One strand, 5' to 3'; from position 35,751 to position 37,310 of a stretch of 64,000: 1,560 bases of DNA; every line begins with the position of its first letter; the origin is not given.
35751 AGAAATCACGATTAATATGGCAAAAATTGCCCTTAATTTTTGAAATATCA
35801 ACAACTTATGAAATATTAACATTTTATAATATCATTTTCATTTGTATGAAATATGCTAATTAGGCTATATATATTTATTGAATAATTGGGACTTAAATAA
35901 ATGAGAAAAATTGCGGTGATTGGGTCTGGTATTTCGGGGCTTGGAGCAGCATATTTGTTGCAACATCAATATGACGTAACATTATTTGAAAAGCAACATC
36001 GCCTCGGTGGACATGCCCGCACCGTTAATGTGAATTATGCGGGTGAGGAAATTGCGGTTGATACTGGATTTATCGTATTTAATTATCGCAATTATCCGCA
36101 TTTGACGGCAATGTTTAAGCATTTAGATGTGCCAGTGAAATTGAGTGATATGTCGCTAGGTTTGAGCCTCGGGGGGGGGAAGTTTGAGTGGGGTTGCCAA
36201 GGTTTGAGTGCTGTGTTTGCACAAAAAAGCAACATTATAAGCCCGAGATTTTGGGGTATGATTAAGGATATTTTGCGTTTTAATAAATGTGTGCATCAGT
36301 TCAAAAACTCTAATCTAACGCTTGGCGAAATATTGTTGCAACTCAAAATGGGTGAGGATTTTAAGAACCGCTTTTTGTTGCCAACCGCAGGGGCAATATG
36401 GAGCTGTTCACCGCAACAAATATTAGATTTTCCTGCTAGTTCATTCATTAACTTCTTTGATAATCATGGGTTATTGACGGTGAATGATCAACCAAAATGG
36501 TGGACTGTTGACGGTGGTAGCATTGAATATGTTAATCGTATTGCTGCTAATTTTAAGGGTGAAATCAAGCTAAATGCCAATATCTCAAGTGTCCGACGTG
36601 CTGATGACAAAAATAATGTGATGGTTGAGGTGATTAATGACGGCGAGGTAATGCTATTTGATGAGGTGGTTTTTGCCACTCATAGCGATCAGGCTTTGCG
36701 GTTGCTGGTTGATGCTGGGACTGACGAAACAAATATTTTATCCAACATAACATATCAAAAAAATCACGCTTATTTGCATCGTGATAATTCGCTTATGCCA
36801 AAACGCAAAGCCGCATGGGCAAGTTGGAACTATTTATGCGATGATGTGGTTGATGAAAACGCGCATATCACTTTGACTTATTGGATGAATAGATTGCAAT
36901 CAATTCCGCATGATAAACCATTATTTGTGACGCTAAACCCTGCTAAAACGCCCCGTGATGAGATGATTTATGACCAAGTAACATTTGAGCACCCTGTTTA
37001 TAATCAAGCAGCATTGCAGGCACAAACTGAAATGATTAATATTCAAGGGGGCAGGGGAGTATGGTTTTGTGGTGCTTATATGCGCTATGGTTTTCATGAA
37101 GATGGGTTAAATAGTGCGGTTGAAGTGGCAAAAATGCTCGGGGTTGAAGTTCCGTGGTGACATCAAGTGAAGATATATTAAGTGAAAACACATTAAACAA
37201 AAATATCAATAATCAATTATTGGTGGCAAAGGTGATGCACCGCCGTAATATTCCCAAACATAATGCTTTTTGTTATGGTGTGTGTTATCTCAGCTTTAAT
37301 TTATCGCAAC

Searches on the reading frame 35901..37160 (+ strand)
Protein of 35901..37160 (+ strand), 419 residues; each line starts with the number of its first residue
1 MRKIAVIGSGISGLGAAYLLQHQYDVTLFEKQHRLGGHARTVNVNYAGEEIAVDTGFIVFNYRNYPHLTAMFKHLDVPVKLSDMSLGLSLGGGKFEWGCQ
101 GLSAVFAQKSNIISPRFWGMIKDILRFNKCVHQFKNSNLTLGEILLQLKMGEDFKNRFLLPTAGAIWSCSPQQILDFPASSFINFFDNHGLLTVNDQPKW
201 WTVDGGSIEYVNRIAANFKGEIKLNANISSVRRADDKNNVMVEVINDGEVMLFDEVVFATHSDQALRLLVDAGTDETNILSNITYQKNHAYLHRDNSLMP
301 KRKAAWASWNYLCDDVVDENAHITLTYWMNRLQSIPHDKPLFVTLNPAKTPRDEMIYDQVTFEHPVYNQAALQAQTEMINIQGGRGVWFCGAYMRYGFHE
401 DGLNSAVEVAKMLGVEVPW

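Call 43: find_encoding_contigs(protein=window:35901-37160:+, flank=1500, max_places=10)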
Protein window:35901-37160:+ (419 aa): 6 contigs read that carry it; 1 place shown.
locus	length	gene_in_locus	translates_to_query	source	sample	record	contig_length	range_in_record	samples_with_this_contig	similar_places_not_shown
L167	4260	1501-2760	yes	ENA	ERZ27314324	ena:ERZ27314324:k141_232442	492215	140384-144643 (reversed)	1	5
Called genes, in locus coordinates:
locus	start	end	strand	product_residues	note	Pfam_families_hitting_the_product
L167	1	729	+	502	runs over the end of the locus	PF01029:NusB, PF01189:Methyltr_RsmB-F, PF01728:FtsJ (weak)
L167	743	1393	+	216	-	PF22688:Hda_lid (weak)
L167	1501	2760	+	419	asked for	PF01266:DAO, PF01593:Amino_oxidase, PF13450:NAD_binding_8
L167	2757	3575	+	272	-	PF07103:DUF1365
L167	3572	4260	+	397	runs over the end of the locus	PF02353:CMAS, PF13489:Methyltransf_23, PF05175:MTS (weak), PF08241:Methyltransf_11, PF08242:Methyltransf_12, PF13649:Methyltransf_25, PF13847:Methyltransf_31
